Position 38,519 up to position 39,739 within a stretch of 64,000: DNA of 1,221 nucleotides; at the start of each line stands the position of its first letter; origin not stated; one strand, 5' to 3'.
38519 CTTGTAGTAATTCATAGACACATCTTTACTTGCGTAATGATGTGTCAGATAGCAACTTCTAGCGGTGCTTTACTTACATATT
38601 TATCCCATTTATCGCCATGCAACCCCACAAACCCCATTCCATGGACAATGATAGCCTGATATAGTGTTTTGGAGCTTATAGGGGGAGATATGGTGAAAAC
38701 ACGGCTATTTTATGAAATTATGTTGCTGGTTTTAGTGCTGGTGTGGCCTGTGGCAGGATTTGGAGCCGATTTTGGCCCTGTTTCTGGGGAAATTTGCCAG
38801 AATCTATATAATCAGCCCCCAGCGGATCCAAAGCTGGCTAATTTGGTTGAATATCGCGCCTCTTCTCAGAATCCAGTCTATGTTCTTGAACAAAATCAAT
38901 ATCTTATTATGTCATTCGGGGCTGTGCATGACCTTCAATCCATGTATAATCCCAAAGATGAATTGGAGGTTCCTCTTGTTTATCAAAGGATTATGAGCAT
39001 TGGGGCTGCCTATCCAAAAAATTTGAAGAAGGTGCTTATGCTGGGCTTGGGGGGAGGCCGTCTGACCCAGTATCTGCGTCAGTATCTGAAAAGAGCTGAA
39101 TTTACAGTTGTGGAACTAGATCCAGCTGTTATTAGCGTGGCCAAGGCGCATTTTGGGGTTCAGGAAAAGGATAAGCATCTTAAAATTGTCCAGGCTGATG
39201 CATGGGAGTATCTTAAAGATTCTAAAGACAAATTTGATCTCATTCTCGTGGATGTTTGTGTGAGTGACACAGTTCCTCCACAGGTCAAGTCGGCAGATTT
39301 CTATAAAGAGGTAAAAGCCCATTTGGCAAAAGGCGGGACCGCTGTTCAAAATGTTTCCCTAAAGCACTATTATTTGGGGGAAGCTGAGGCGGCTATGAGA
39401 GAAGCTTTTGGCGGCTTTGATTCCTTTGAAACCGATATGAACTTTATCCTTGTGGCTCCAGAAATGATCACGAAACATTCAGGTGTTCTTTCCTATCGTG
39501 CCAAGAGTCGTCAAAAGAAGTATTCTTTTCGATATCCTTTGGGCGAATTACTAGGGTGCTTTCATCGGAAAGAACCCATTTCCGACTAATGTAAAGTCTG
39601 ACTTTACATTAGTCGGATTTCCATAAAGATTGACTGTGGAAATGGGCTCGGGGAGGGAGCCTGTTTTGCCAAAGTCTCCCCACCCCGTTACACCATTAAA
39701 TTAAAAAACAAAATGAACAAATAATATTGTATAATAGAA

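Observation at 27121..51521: A ~24-kb accessory island between the dcw cluster and ychF, holding an archaic (SCPU/Csu-type) chaperone-usher pilus super-locus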

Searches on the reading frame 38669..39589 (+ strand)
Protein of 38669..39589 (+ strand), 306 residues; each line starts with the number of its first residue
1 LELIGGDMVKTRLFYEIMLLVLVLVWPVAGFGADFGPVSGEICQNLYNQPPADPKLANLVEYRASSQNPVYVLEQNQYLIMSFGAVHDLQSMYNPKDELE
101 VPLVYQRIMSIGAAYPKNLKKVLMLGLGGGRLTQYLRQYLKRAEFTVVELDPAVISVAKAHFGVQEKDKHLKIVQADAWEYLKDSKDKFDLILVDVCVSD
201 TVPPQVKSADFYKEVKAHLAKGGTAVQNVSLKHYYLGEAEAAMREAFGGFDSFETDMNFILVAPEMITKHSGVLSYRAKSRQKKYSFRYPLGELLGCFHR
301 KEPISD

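Call 4: search_protein_families(library=pfam, proteins=[window:38669-39589:+], max_evalue=0.01)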
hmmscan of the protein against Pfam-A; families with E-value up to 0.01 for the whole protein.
window:38669-39589:+ (306 aa): 7 families
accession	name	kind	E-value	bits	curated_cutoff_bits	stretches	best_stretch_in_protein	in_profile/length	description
PF01564.23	Spermine_synth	-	4.2e-15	56.2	22.9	1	107-247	7-153/186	Spermine/spermidine synthase domain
PF13649.12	Methyltransf_25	-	8.8e-10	39.6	27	1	122-223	1-97/97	Methyltransferase domain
PF08242.18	Methyltransf_12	-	8.8e-08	33.2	30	1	125-224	3-97/98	Methyltransferase domain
PF08241.18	Methyltransf_11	-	2.6e-07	31.6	21.2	1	123-225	1-93/95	Methyltransferase domain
PF00398.26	RrnaAD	-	3.4e-05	23.5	24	1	103-180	17-87/263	Ribosomal RNA adenine dimethylase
PF05175.20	MTS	-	3.6e-05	23.9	23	1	119-260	32-167/170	Methyltransferase small domain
PF12692.13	Methyltransf_17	-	0.0081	16.6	27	0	121-238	31-143/160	S-adenosyl-L-methionine methyltransferase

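Call 9: find_homologous_proteins(query=window:38669-39589:+, max_evalue=0.001)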
Query window:38669-39589:+ (306 aa): 125 proteins with E <= 0.001 among 2092 candidates; the best 120 are listed.
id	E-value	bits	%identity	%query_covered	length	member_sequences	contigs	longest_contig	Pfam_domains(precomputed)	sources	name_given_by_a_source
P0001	8.1e-191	651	100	94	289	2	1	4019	PF00398.27,PF13649.13,PF01564.24,PF08241.19,PF08242.19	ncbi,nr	ncbi:MAG: fused MFS/spermidine synthase [Nitrospinaceae bacterium]|nr:fused MFS/spermidine synthase 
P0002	6.8e-63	231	42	96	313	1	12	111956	PF13847.13,PF13649.13,PF01564.24,PF08241.19,PF08242.19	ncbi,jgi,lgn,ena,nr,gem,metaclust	ncbi:MAG: fused MFS/spermidine synthase [Alphaproteobacteria bacterium]|jgi:spermidine synthase|nr:f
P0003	1.7e-37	148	38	77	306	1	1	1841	PF13649.13,PF01564.24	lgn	-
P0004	4.9e-37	146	36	78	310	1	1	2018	PF13649.13,PF01564.24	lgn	-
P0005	1.4e-36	144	35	81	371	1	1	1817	PF13649.13,PF01564.24,PF01135.26,PF08242.19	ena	-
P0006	1.7e-35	141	35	82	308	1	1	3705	PF01564.24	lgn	-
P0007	6.7e-35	139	35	81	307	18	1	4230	PF13649.13,PF01564.24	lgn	-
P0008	7.5e-33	132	33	75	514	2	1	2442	PF01564.24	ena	-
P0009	2.8e-32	130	35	75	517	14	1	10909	PF01564.24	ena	-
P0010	5.5e-32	129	34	80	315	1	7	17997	PF05175.21,PF13649.13,PF01564.24,PF08242.19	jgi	jgi:spermidine synthase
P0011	6.5e-32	129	34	80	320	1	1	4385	PF13649.13,PF01564.24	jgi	jgi:spermidine synthase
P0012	1.2e-31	128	34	80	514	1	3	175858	PF13649.13,PF01564.24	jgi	jgi:spermidine synthase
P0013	1.3e-31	128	33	84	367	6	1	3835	PF13649.13,PF01564.24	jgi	jgi:spermidine synthase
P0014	2.3e-31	127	34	80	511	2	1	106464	PF13649.13,PF01564.24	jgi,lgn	jgi:spermidine synthase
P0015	3.3e-31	127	33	80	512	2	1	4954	PF13649.13,PF01564.24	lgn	-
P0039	7.9e-28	116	33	80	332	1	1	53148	PF01564.24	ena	-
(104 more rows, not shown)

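Call 18: search_protein_families(library=ncbifam, proteins=[window:38669-39589:+], max_evalue=0.1)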
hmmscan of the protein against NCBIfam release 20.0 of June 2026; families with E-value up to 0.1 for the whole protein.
window:38669-39589:+ (306 aa): 28 families (the best 25 are shown)
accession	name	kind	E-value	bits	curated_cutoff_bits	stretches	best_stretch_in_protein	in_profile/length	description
NF003380.0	PRK04457.1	equivalog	3.7e-32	111.4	304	1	64-247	16-198/265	polyamine aminopropyltransferase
NF002010.0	PRK00811.1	equivalog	4.5e-16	58.9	260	1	105-257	64-221/287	polyamine aminopropyltransferase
NF037959.1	MFS_SpdSyn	subfamily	2e-15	56.5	40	1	124-230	279-386/480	fused MFS/spermidine synthase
NF002956.0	PRK03612.1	equivalog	5.1e-13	48.3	472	1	116-226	297-414/522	polyamine aminopropyltransferase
TIGR00417.1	speE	equivalog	2.9e-11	43.1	249.55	1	104-247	57-204/271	spermidine synthase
NF043040.1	corrin_prot_MT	hypoth_equivalog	5.5e-06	26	180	1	113-224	36-144/216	corrinoid protein-associated methyltransferase CpaM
NF041820.1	daptide_MTase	equivalog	1.1e-05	25.1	175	1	105-226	30-141/243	daptide-type RiPP biosynthesis methyltransferase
TIGR00755.1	ksgA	equivalog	1.6e-05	24.4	171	1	105-187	18-93/256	16S rRNA (adenine(1518)-N(6)/adenine(1519)-N(6))-dimethyltransferase RsmA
TIGR03534.1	RF_mod_PrmC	equivalog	2.5e-05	23.9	199.1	1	57-193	34-161/253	peptide chain release factor N(5)-glutamine methyltransferase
TIGR03533.1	L3_gln_methyl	equivalog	4.2e-05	23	229.7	1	55-198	63-199/284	50S ribosomal protein L3 N(5)-glutamine methyltransferase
NF047853.1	tRm6a37MtseTrmN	equivalog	0.00082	19.2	350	1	117-194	42-120/244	tRNA(1)(Val) (adenine(37)-N(6))-methyltransferase TrmN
NF045825.1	FAmtase_mtf2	equivalog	0.0011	18.2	400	1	120-226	60-157/248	fatty-acid O-methyltransferase Mtf2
NF000499.2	Erm23S_rRNA_broad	equivalog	0.0014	18.1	212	1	117-180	22-80/244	23S ribosomal RNA methyltransferase Erm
NF011486.0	PRK14896.1-1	equivalog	0.0024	17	450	1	117-180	48-109/284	16S ribosomal RNA methyltransferase A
NF045823.1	PthPhpthDimycoMt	equivalog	0.0047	16.1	300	1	120-226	68-165/256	phthiotriol/phenolphthiotriol dimycocerosates methyltransferase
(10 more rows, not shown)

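Call 22: search_solved_structures(query=A1, max_evalue=0.001)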
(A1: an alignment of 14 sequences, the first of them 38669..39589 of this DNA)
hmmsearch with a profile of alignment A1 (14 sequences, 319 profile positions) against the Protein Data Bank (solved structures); distinct sequences matched with E-value up to 0.001: 42.
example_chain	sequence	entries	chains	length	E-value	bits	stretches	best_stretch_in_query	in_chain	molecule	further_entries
3gjy_A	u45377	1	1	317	5.7e-24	88.2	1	88-268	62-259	Spermidine synthase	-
5wcj_A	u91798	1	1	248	5.8e-21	78.3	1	112-256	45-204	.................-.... protein 13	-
3o4f_A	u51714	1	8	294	3.1e-19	72.6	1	54-245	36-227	Spermidine synthase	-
3anx_A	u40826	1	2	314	2.9e-17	66.1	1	100-244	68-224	spermidine synthase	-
1uir_A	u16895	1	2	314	3.4e-17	65.9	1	100-244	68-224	Polyamine Aminopropyltransferase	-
4uoe_A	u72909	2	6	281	7.5e-17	64.8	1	41-241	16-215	SPERMIDINE SYNTHASE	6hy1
2pwp_A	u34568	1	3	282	7.6e-17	64.8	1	41-241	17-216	Spermidine synthase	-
2hte_A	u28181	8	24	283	7.6e-17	64.8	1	41-241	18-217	Spermidine synthase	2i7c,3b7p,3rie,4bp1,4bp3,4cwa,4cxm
2pss_A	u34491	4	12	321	9.3e-17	64.5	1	41-241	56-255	Spermidine synthase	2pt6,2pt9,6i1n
6qmm_B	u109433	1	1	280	1.1e-15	61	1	107-241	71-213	Polyamine aminopropyltransferase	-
6o64_A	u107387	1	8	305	1.5e-15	60.5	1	95-239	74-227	Spermidine synthase 2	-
2b2c_A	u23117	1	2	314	4.9e-15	58.8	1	40-279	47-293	spermidine synthase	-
6o65_A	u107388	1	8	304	6.3e-15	58.5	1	84-239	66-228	Spermidine synthase 1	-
3rw9_A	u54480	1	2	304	6.8e-15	58.3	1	40-279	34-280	Spermidine synthase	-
2o05_A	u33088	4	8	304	6.8e-15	58.3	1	40-279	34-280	Spermidine synthase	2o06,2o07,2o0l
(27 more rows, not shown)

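Call 29: find_encoding_contigs(protein=P0010, flank=8000, max_places=2)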
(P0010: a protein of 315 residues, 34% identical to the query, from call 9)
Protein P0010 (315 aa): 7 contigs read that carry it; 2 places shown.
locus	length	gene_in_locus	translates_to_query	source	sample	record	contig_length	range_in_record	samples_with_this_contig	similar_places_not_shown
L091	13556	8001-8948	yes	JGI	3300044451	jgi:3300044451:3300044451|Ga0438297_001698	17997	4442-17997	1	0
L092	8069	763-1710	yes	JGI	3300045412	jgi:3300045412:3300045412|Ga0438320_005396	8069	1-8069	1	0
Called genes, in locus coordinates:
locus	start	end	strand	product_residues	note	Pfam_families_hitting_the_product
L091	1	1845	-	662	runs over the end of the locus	PF07167:PhaC_N, PF00561:Abhydrolase_1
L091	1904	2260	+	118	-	-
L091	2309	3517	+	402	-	PF00155:Aminotran_1_2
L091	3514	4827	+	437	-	PF03447:NAD_binding_3, PF00742:Homoserine_dh, PF01842:ACT (weak)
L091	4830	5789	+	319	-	PF03320:FBPase_glpX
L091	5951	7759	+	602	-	PF01368:DHH, PF02272:DHHA1, PF17768:RecJ_OB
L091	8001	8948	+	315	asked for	PF01564:Spermine_synth (weak), PF05175:MTS (faint), PF13649:Methyltransf_25 (weak), PF08242:Methyltransf_12 (weak)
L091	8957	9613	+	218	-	-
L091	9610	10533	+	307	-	PF08450:SGL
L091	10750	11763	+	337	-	PF01551:Peptidase_M23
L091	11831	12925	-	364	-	-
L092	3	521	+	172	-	?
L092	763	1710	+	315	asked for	PF01564:Spermine_synth (weak), PF05175:MTS (faint), PF13649:Methyltransf_25 (weak), PF08242:Methyltransf_12 (weak)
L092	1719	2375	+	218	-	-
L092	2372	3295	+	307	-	PF08450:SGL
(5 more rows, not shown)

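Call 30: find_encoding_contigs(protein=P0039, flank=8000, max_places=2)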
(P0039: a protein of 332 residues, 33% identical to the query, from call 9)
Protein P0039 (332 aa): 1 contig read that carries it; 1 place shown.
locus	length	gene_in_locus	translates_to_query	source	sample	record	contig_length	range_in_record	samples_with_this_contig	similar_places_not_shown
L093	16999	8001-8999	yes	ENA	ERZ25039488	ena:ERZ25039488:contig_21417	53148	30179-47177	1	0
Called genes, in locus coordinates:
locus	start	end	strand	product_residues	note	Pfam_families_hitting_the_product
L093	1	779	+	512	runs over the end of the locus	PF00665:rve (weak), PF22483:Mu-transpos_C_2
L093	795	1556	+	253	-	PF01695:IstB_IS21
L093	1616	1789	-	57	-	-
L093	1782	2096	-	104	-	PF01022:HTH_5, PF12840:HTH_20, PF13412:HTH_24 (weak), PF01047:MarR (faint), PF08279:HTH_11 (weak), PF12802:MarR_2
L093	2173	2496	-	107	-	-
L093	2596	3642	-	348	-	PF01479:S4, PF00849:PseudoU_synth_2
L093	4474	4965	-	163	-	PF12002:MgsA_C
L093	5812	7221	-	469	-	PF00089:Trypsin, PF13365:Trypsin_2, PF13180:PDZ_2, PF17820:PDZ_6, PF00595:PDZ (weak), PF13180:PDZ_2, PF17820:PDZ_6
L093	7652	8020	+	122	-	-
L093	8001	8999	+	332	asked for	PF01564:Spermine_synth (weak)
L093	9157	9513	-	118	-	PF00034:Cytochrom_C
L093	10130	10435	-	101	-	PF12796:Ank_2, PF13606:Ank_3 (faint), PF13857:Ank_5 (faint), PF13637:Ank_4 (weak), PF00023:Ank (weak), PF12796:Ank_2 (weak)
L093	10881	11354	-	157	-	PF01196:Ribosomal_L17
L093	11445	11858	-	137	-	PF03118:RNA_pol_A_CTD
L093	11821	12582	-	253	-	PF01193:RNA_pol_L, PF01000:RNA_pol_A_bac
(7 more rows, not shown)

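Call 31: find_encoding_contigs(protein=P0007, flank=8000, max_places=2)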
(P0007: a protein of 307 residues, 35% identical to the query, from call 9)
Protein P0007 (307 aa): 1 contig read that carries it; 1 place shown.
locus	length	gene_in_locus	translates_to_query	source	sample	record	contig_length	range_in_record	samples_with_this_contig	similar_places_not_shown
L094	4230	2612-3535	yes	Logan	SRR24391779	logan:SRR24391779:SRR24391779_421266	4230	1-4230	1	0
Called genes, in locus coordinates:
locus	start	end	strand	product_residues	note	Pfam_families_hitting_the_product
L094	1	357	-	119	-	?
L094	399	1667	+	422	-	PF07690:MFS_1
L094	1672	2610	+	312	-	PF00491:Arginase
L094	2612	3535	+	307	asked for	PF01564:Spermine_synth, PF13649:Methyltransf_25 (weak)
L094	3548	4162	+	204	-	-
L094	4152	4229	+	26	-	?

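Call 63: predict_structure(alignment_id=A6)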
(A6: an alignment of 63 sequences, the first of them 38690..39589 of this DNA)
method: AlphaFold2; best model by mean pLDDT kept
length: 299 residues; sequences in the alignment: 63
mean_pLDDT: 91.3   pTM: 0.87
mean pLDDT of the five models: 91.3, 91.1, 90.3, 90.0, 89.8
residues with pLDDT >= 90: 225; 70-90: 58; 50-70: 16; < 50: 0
segments of 3 or more residues with pLDDT < 50: none
pLDDT, mean of each block of 10 residues (from residue 1): 83 74 60 95 95 95 96 90 96 97 97 97 95 97 97 92 93 98 96 83 98 98 88 95 93 93 84 97 96 73
secondary structure, 60 per line:
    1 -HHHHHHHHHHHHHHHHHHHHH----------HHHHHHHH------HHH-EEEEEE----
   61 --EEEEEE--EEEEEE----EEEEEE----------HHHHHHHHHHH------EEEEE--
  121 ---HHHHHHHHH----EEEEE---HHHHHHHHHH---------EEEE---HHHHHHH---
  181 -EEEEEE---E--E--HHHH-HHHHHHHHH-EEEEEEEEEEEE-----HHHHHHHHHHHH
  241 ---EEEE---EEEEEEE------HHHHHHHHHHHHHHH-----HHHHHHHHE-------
elements in order: H2-22 H33-40 E51-56 E63-68 E71-76 E81-86 H97-107 E114-118 H124-132 E137-141 H145-154 E164-167 H171-177 E182-187 H197-200 H202-210 E212-223 H229-240 E244-247 E251-257 H264-278 H284-291

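Call 66: fold_search(model_id=the predicted structure, library=pdb)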
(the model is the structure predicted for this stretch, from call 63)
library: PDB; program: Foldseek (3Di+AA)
matches with E <= 10: 1970; with E <= 0.001: 1253
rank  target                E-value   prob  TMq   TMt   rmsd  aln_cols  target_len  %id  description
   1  1uir_B                2.4e-15  1.00  0.63  0.61   3.9       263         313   21  Crystal Structure of Polyamine Aminopropyltransfease from Thermus thermophilus (released 2003-08-05)
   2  1uir_A                7.0e-15  1.00  0.63  0.61   3.7       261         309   21  Crystal Structure of Polyamine Aminopropyltransfease from Thermus thermophilus (released 2003-08-05)
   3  3anx_A                8.4e-15  1.00  0.64  0.61   3.5       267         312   21  Crystal structure of triamine/agmatine aminopropyltransferase (SPEE) from thermus thermophilus, complexed with MTA (released 2011-04-13)
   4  2zsu_B                1.5e-14  1.00  0.65  0.70   3.6       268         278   18  Crystal structure of spermidine synthase from Pyrococcus horikoshii OT3, P1 form (released 2008-10-21)
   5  3anx_B                1.6e-14  1.00  0.60  0.58   6.2       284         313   22  Crystal structure of triamine/agmatine aminopropyltransferase (SPEE) from thermus thermophilus, complexed with MTA (released 2011-04-13)
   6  3gjy                  1.7e-14  1.00  0.62  0.66   8.0       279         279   18  Crystal structure of a probable spermidine synthase from Corynebacterium glutamicum ATCC 13032 (released 2009-03-24)
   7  2zsu_F                5.1e-14  1.00  0.64  0.69   3.7       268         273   18  Crystal structure of spermidine synthase from Pyrococcus horikoshii OT3, P1 form (released 2008-10-21)
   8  7xih_B                6.8e-14  1.00  0.65  0.67   4.1       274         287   18  Crystal structure of the aminopropyltransferase, SpeE from hyperthermophilic crenarchaeon, Pyrobaculum calidifontis in (released 2022-06-15)
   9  7xif_D                7.7e-14  1.00  0.65  0.67   4.1       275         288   19  Crystal structure of the aminopropyltransferase, SpeE from hyperthermophilic crenarchaeon, Pyrobaculum calidifontis in (released 2022-06-15)
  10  7xif_A                9.8e-14  1.00  0.64  0.66   4.2       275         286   18  Crystal structure of the aminopropyltransferase, SpeE from hyperthermophilic crenarchaeon, Pyrobaculum calidifontis in (released 2022-06-15)
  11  6o64_H                1.6e-13  1.00  0.55  0.58   4.6       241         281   17  Crystal Structure of Arabidopsis thaliana Spermidine Synthase isoform 2 (AtSPDS2) (released 2019-06-05)
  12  6bq2_A                1.9e-13  1.00  0.60  0.62   3.6       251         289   19  Crystal structure of Medicago truncatula Thermospermine Synthase (MtTSPS) (released 2018-02-28)
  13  6bq2_B                2.0e-13  1.00  0.61  0.62   6.2       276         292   17  Crystal structure of Medicago truncatula Thermospermine Synthase (MtTSPS) (released 2018-02-28)
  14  2i7c_B                2.1e-13  1.00  0.58  0.61   7.5       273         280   18  The crystal structure of spermidine synthase from p. falciparum in complex with AdoDATO (released 2006-09-12)
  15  2o06_A                2.7e-13  1.00  0.62  0.62   3.9       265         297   15  Human spermidine synthase (released 2006-12-12)
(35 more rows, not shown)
